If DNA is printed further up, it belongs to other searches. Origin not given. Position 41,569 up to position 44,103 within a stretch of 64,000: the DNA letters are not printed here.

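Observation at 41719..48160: Pseudopilus operon with four to five GspG-family paralogues and a ~720-aa GspK-like protein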

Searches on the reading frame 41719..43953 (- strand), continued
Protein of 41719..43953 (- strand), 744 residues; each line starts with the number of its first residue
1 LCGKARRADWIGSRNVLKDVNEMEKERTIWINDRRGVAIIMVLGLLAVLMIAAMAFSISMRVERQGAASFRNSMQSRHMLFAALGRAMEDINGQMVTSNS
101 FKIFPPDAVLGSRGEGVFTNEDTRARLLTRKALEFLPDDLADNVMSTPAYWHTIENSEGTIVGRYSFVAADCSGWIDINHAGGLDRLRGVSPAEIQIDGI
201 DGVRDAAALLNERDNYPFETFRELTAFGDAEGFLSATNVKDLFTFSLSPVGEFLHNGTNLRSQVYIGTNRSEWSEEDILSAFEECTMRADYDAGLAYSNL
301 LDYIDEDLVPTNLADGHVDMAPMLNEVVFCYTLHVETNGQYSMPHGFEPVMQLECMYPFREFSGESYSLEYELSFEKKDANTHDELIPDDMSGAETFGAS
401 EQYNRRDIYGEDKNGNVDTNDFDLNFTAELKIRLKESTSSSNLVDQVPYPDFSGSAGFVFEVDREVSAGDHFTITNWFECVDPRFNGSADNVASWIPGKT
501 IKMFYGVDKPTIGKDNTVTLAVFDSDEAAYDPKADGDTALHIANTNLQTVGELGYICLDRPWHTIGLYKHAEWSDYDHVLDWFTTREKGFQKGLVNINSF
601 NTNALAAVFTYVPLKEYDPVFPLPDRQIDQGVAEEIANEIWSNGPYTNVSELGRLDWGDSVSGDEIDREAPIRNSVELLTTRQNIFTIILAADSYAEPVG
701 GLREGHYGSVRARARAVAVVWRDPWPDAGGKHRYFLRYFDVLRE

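Call 77: search_protein_families(library=ncbifam, proteins=[P0079, P0019, P0123, P0004, P0005, P0003, P0006, P0010], max_evalue=0.01)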
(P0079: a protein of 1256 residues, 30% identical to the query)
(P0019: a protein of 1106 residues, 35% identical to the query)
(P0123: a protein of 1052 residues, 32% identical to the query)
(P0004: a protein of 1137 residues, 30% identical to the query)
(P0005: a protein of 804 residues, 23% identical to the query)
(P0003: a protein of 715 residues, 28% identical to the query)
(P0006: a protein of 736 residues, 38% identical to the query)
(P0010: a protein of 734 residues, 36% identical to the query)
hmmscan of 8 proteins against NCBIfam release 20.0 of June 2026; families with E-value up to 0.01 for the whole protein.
P0079 (1256 aa): 1 family
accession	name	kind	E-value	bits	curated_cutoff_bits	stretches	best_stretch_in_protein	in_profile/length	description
TIGR01710.1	typeII_sec_gspG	equivalog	0.0022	18.1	88.85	0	180-210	92-122/134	type II secretion system major pseudopilin GspG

P0019 (1106 aa): 1 family
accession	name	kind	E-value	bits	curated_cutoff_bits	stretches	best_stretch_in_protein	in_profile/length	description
TIGR01710.1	typeII_sec_gspG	equivalog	0.00019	21.5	88.85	1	264-301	92-132/134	type II secretion system major pseudopilin GspG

P0123 (1052 aa): 2 families
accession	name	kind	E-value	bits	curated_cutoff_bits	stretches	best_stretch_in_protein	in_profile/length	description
TIGR02600.1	Verru_Chthon_A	subfamily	4e-06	25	332.3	1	29-77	1-49/1296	Verru_Chthon cassette protein A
NF037980.1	T2SS_GspK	equivalog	0.0096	15.5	130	0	29-80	3-54/307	type II secretion system minor pseudopilin GspK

P0004 (1137 aa): 1 family
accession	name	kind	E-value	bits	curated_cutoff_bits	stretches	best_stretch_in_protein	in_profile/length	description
TIGR02600.1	Verru_Chthon_A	subfamily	2.4e-05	22.4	332.3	1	11-66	1-56/1296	Verru_Chthon cassette protein A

P0005 (804 aa): 2 families
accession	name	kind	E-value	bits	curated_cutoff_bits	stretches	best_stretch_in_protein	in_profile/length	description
TIGR02600.1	Verru_Chthon_A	subfamily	8.2e-22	77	332.3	2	18-86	1-70/1296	Verru_Chthon cassette protein A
NF037980.1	T2SS_GspK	equivalog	2.1e-05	24.2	130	1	16-77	1-62/307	type II secretion system minor pseudopilin GspK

P0003 (715 aa): 2 families
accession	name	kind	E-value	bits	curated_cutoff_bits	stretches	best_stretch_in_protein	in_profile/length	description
TIGR02600.1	Verru_Chthon_A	subfamily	0.0005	18.1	332.3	1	10-64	1-55/1296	Verru_Chthon cassette protein A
NF037980.1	T2SS_GspK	equivalog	0.0095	15.5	130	0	9-68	2-61/307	type II secretion system minor pseudopilin GspK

P0006 (736 aa): 1 family
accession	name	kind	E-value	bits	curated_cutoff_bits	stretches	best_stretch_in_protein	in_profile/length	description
NF037980.1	T2SS_GspK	equivalog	0.0012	18.5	130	1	16-79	2-65/307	type II secretion system minor pseudopilin GspK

P0010 (734 aa): 2 families
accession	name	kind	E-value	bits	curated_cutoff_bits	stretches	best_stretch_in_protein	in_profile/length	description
NF037980.1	T2SS_GspK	equivalog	5.3e-07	29.5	130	1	9-82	2-77/307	type II secretion system minor pseudopilin GspK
TIGR02600.1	Verru_Chthon_A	subfamily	5.5e-07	27.9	332.3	1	10-72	1-63/1296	Verru_Chthon cassette protein A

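Call 90: find_related_loci(query=A6, collection=metagenome_contigs, flank=10000)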
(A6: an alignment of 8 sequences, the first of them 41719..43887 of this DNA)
Query A6 (722 aa) in metagenome_contigs; peptide patterns used: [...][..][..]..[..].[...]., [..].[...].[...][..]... (x = any residue, [..] = any of these).
583 stretches matched a pattern; 125 encode a relative of the query (tblastn E <= 1e-3); the best 80 are kept; 80 distinct loci.
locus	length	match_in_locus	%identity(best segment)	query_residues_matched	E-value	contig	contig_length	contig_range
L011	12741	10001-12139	34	9-720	4e-114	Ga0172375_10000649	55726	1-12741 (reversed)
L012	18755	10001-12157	34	12-719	3e-109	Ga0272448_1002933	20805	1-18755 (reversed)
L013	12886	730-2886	34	12-719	6e-109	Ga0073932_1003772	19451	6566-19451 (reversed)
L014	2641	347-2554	33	9-720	1e-106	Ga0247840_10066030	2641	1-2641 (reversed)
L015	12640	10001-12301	32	13-722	7e-95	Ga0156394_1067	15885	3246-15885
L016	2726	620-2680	31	12-720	9e-94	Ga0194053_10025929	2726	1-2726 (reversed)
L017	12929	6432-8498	32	12-722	4e-89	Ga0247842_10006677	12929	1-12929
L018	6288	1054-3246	32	5-720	4e-77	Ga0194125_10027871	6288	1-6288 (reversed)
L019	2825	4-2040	33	109-720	6e-79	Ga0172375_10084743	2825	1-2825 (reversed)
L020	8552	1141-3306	31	1-720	1e-74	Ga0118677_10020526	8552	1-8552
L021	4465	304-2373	27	44-720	7e-62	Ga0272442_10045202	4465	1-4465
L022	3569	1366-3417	28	14-703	7e-60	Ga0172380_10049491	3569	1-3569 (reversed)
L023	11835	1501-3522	29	9-720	3e-59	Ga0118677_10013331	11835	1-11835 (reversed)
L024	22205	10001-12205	29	13-717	4e-56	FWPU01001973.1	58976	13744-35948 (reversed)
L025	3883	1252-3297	28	14-703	1e-54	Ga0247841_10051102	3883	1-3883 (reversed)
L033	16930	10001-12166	28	1-720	4e-48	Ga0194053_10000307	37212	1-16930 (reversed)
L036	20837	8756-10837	29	6-715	1e-59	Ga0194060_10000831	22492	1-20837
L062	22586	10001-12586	29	11-704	4e-16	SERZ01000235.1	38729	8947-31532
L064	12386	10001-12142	30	1-717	8e-72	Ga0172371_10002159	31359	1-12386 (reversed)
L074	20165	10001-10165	55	11-65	7e-12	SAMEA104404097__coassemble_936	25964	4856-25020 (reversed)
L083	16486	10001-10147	57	10-58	2e-11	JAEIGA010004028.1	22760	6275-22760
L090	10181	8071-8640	26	14-158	8e-11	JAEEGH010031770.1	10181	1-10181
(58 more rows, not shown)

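Call 93: search_solved_structures(query=A2, max_evalue=10, show_alignments=5)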
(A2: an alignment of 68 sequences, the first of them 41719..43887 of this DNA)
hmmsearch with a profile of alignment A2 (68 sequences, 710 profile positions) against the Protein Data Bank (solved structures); distinct sequences matched with E-value up to 10: 2.
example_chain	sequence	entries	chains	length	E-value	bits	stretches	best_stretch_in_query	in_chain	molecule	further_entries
1hw1_A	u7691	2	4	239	1.1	10.9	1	606-684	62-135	FATTY ACID METABOLISM REGULATOR PROTEIN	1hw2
1e2x_A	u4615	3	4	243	1.1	10.8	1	606-684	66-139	FATTY ACID METABOLISM REGULATOR PROTEIN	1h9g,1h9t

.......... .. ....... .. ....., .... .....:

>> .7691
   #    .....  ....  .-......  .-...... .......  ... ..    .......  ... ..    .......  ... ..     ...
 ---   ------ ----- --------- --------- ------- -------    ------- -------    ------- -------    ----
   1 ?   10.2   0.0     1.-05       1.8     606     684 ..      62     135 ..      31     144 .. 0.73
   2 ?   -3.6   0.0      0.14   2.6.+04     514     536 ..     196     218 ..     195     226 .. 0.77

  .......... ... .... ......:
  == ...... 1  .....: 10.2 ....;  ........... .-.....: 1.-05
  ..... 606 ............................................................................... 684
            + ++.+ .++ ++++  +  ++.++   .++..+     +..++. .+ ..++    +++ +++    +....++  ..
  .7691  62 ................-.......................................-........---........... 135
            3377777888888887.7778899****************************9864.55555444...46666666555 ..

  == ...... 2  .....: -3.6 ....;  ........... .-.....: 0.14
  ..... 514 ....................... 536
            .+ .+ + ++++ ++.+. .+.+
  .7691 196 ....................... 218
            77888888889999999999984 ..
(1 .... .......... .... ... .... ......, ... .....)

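Call 96: search_protein_families(library=pfam, proteins=[L011:5784-6458:+, L012:5974-6690:+, L015:5664-6533:+, L017:3156-3776:+, L033:6736-7341:+, L036:5456-6082:+, L062:4872-5885:+, L064:5884-6594:+, L074:4970-5899:+, L083:5053-5934:+], max_evalue=0.01)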
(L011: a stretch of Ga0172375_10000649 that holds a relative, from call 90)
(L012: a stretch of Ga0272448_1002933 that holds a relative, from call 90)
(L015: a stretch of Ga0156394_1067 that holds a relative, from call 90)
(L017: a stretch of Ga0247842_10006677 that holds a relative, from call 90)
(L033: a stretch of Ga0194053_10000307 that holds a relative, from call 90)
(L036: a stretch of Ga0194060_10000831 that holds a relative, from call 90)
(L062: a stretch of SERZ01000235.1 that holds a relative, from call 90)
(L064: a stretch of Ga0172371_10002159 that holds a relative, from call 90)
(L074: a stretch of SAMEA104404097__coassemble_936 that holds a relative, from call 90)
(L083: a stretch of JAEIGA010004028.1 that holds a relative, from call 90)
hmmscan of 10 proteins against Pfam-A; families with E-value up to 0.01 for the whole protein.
L011:5784-6458:+ (225 aa): 2 families
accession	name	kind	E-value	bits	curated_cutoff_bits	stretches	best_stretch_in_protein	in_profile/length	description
PF08334.16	T2SSG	-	2e-09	37.9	21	1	178-221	63-106/108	Type II secretion system (T2SS), protein G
PF07963.17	N_methyl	-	3.7e-08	33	21.2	1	16-42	1-27/27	Prokaryotic N-terminal methylation motif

L012:5974-6690:+ (239 aa): 2 families
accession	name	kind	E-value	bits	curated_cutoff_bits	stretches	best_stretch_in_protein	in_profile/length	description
PF08334.16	T2SSG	-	1.1e-11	45.2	21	1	196-231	66-101/108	Type II secretion system (T2SS), protein G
PF07963.17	N_methyl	-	0.0077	16.2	21.2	0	24-47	4-27/27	Prokaryotic N-terminal methylation motif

L015:5664-6533:+ (290 aa): 2 families
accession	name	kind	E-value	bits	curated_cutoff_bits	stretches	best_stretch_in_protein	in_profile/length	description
PF08334.16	T2SSG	-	4.3e-09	36.8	21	1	225-265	60-100/108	Type II secretion system (T2SS), protein G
PF07963.17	N_methyl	-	1e-06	28.5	21.2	1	34-59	2-27/27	Prokaryotic N-terminal methylation motif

L017:3156-3776:+ (207 aa): 2 families
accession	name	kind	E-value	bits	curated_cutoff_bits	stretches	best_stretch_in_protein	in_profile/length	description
PF07963.17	N_methyl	-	6.9e-08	32.2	21.2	1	19-42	3-26/27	Prokaryotic N-terminal methylation motif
PF08334.16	T2SSG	-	0.00069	20.1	21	0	161-201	65-105/108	Type II secretion system (T2SS), protein G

L033:6736-7341:+ (202 aa): 2 families
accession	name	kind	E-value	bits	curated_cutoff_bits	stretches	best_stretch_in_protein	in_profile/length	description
PF07963.17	N_methyl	-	5.6e-07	29.3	21.2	1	19-42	3-26/27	Prokaryotic N-terminal methylation motif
PF08334.16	T2SSG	-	0.00034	21.1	21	1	152-197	61-104/108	Type II secretion system (T2SS), protein G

L036:5456-6082:+ (209 aa): 2 families
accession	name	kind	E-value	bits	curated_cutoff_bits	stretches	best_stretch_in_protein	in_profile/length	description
PF07963.17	N_methyl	-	1.2e-06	28.3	21.2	1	14-37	2-25/27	Prokaryotic N-terminal methylation motif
PF08334.16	T2SSG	-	0.0035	17.8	21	0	154-195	63-102/108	Type II secretion system (T2SS), protein G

L062:4872-5885:+ (338 aa): 2 families
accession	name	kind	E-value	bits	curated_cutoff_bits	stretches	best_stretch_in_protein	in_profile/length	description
PF07963.17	N_methyl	-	1.4e-09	37.5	21.2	1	5-29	1-25/27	Prokaryotic N-terminal methylation motif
PF08334.16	T2SSG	-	0.00011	22.6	21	0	276-304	66-94/108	Type II secretion system (T2SS), protein G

L064:5884-6594:+ (237 aa): 2 families
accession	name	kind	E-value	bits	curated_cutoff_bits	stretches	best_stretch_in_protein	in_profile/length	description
PF08334.16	T2SSG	-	3.4e-05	24.3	21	0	179-228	53-99/108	Type II secretion system (T2SS), protein G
PF07963.17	N_methyl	-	0.0011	18.9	21.2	1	33-53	7-27/27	Prokaryotic N-terminal methylation motif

L074:4970-5899:+ (310 aa): 2 families
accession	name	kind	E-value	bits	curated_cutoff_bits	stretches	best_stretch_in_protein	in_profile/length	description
PF07963.17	N_methyl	-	5.5e-09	35.7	21.2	1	35-59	3-27/27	Prokaryotic N-terminal methylation motif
PF08334.16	T2SSG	-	9.4e-06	26.1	21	0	263-298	65-105/108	Type II secretion system (T2SS), protein G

L083:5053-5934:+ (294 aa): 2 families
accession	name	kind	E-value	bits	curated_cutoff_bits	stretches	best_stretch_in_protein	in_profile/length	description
PF07963.17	N_methyl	-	6.3e-09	35.5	21.2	1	32-56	3-27/27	Prokaryotic N-terminal methylation motif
PF08334.16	T2SSG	-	1.5e-05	25.4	21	1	247-281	66-105/108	Type II secretion system (T2SS), protein G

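Call 97: search_protein_families(library=pfam, proteins=[L011:6472-7029:+, L011:7054-7497:+, L015:6503-7105:+, L015:7096-7575:+, L033:7345-7872:+, L033:7860-8354:+, L064:6638-7180:+, L064:7116-7661:+, L083:5953-6573:+, L083:6589-7239:+], max_evalue=0.01)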
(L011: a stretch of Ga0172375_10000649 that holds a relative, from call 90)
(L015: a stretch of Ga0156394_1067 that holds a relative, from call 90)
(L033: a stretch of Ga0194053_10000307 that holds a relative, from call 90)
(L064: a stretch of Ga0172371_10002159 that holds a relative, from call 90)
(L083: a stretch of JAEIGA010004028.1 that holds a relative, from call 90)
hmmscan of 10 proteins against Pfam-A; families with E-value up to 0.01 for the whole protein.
L011:6472-7029:+ (186 aa): 1 family
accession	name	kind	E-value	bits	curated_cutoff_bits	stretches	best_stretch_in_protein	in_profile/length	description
PF07963.17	N_methyl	-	0.0021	18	21.2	1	7-30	4-27/27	Prokaryotic N-terminal methylation motif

L011:7054-7497:+ (148 aa): 2 families
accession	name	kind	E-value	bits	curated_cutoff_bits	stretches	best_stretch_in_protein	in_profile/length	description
PF07963.17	N_methyl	-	3.6e-07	29.9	21.2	1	5-29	2-26/27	Prokaryotic N-terminal methylation motif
PF01956.21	EMC3_TMCO1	-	0.0059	16.8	27.1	1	5-62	6-63/169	Integral membrane protein EMC3/TMCO1-like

L015:6503-7105:+ (201 aa): 1 family
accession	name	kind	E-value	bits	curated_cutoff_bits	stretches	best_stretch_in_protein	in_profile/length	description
PF07963.17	N_methyl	-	2.5e-07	30.4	21.2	1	24-49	2-27/27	Prokaryotic N-terminal methylation motif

L015:7096-7575:+ (160 aa): 1 family
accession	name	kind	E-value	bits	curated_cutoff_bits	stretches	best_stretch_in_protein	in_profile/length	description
PF07963.17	N_methyl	-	2.9e-08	33.4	21.2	1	16-40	2-26/27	Prokaryotic N-terminal methylation motif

L033:7345-7872:+ (176 aa): 1 family
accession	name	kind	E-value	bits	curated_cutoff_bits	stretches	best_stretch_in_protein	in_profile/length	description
PF07963.17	N_methyl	-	2.3e-08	33.7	21.2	1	19-41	4-26/27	Prokaryotic N-terminal methylation motif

L033:7860-8354:+ (165 aa): 2 families
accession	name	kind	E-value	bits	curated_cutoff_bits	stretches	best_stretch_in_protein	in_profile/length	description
PF07963.17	N_methyl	-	6.7e-09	35.4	21.2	1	22-47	2-27/27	Prokaryotic N-terminal methylation motif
PF08334.16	T2SSG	-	0.00044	20.7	21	1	54-162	6-102/108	Type II secretion system (T2SS), protein G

L064:6638-7180:+ (181 aa): 2 families
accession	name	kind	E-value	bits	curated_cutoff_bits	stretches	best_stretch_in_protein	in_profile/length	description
PF07963.17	N_methyl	-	2.6e-08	33.5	21.2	1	14-38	3-27/27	Prokaryotic N-terminal methylation motif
PF08334.16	T2SSG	-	0.0063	17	21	0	149-179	78-108/108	Type II secretion system (T2SS), protein G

L064:7116-7661:+ (182 aa): 1 family
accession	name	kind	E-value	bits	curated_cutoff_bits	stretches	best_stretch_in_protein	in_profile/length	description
PF07963.17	N_methyl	-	0.00013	21.8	21.2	1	45-67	4-26/27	Prokaryotic N-terminal methylation motif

L083:5953-6573:+ (207 aa): 1 family
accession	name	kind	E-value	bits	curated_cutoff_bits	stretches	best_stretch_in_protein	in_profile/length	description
PF07963.17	N_methyl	-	6.7e-10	38.6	21.2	1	13-37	2-26/27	Prokaryotic N-terminal methylation motif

L083:6589-7239:+ (217 aa): 1 family
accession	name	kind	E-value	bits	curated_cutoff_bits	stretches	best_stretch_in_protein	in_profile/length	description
PF07963.17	N_methyl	-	1.3e-07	31.3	21.2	1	18-40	3-25/27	Prokaryotic N-terminal methylation motif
